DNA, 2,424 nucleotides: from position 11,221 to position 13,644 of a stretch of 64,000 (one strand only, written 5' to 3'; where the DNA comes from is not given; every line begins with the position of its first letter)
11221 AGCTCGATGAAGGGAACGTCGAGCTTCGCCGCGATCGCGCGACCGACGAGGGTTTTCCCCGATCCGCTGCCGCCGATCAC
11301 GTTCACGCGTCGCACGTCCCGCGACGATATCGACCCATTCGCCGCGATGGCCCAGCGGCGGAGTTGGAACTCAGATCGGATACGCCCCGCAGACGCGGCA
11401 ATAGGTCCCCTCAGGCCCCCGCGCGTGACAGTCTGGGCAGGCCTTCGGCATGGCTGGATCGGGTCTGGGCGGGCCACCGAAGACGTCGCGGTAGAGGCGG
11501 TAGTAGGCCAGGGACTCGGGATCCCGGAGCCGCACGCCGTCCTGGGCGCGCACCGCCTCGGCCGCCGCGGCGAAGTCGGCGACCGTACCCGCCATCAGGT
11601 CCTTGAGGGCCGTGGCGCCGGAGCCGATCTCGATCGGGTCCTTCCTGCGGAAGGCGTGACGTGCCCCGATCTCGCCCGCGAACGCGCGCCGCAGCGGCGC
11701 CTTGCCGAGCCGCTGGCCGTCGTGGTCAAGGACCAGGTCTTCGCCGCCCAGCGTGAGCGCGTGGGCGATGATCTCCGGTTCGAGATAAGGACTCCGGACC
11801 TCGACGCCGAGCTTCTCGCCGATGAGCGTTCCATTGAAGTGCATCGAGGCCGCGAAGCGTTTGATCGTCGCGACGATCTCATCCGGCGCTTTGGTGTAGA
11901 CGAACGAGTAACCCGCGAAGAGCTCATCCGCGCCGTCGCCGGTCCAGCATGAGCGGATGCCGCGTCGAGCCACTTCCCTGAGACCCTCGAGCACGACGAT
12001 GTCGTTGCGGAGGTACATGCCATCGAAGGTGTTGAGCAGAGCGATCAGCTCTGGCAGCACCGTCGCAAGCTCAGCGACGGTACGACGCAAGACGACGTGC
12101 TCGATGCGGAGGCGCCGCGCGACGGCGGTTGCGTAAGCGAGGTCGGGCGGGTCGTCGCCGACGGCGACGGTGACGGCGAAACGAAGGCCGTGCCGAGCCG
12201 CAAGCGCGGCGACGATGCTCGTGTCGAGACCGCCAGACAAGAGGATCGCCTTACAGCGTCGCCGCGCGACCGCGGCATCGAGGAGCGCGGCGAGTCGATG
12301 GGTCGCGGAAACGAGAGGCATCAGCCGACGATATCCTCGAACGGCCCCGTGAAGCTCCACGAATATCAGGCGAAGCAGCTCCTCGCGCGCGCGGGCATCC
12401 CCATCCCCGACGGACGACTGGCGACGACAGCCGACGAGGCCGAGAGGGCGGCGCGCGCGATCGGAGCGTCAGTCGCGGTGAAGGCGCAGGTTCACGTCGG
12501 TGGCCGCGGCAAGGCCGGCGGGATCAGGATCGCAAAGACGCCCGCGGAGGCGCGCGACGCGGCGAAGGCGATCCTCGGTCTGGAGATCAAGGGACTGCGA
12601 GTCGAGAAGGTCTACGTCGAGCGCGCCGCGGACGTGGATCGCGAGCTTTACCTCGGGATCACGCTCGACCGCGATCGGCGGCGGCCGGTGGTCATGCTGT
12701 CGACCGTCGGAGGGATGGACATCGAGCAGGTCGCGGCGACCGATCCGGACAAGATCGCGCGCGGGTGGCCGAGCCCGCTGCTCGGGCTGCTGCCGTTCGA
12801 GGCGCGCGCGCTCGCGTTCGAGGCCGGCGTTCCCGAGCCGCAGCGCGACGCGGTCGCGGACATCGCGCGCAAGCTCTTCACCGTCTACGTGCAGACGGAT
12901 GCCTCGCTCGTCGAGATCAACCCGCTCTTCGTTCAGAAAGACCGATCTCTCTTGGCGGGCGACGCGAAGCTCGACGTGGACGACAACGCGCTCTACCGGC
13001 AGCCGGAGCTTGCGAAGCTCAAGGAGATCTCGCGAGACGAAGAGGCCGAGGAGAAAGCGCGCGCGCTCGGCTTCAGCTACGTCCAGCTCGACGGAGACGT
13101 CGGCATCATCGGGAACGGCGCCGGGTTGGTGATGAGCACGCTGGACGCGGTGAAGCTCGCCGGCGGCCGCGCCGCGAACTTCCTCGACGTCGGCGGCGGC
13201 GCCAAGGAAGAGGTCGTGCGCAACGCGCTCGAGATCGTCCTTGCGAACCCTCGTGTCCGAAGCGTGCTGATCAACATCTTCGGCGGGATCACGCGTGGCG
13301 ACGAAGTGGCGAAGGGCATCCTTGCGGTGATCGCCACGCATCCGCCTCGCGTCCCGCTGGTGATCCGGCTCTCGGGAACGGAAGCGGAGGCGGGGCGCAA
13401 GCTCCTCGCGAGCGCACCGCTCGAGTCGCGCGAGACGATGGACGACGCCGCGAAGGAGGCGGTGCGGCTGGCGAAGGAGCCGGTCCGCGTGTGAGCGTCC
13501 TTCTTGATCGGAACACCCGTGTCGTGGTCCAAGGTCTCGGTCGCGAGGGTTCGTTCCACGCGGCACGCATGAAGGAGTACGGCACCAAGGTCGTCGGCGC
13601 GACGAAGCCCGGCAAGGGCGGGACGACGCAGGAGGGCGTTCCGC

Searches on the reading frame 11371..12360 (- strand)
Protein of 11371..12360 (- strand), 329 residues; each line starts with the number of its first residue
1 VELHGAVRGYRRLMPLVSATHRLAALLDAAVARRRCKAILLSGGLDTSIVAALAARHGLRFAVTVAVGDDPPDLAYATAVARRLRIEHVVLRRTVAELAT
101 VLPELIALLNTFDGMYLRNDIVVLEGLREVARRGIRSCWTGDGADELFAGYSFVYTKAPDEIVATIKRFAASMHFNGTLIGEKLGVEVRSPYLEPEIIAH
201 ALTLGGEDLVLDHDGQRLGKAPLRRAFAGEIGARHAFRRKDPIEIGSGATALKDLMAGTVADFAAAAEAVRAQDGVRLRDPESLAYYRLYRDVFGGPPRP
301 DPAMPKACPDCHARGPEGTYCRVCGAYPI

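Call 72: search_protein_families(library=pfam, proteins=[window:11371-12360:-], max_evalue=0.0001)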
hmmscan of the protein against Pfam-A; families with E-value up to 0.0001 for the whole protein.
window:11371-12360:- (329 aa): 1 family
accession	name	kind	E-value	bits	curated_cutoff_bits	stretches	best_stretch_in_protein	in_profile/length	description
PF00733.27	Asn_synthase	-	2.1e-29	103.7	21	1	23-158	2-141/354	Asparagine synthase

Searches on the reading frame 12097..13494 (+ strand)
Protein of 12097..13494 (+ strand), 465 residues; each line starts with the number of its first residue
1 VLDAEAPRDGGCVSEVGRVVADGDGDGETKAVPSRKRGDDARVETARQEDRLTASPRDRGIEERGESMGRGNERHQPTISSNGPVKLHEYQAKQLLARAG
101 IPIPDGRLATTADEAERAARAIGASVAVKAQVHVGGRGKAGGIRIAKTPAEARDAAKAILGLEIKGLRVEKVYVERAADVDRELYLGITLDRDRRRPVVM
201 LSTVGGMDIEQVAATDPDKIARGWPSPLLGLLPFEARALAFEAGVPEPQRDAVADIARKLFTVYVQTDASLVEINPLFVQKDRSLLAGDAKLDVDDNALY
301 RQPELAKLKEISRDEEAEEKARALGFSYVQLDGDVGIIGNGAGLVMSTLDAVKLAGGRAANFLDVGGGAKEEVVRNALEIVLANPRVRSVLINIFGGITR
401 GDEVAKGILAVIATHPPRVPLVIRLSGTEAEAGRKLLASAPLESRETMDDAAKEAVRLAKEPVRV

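Call 72: search_protein_families(library=pfam, proteins=[window:12097-13494:+], max_evalue=0.0001)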
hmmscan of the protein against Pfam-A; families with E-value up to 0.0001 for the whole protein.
window:12097-13494:+ (465 aa): 5 families
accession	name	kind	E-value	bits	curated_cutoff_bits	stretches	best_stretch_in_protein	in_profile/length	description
PF08442.15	ATP-grasp_2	-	1e-65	221.6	29.5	1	86-278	1-201/202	ATP-grasp domain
PF00549.24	Ligase_CoA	-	2.1e-18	67.1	24.5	1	340-452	3-122/128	CoA-ligase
PF13549.11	ATP-grasp_5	-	4.6e-15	56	27.6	1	82-210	5-136/221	ATP-grasp domain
PF24948.1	Citrate_synth_N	-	1.9e-10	40.9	83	1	125-300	53-226/232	ATP-citrate synthase ATP-grasp domain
PF02786.22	CPSase_L_D2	-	6.7e-07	29.5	19.8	1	91-191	4-102/211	Carbamoyl-phosphate synthase L chain, ATP binding domain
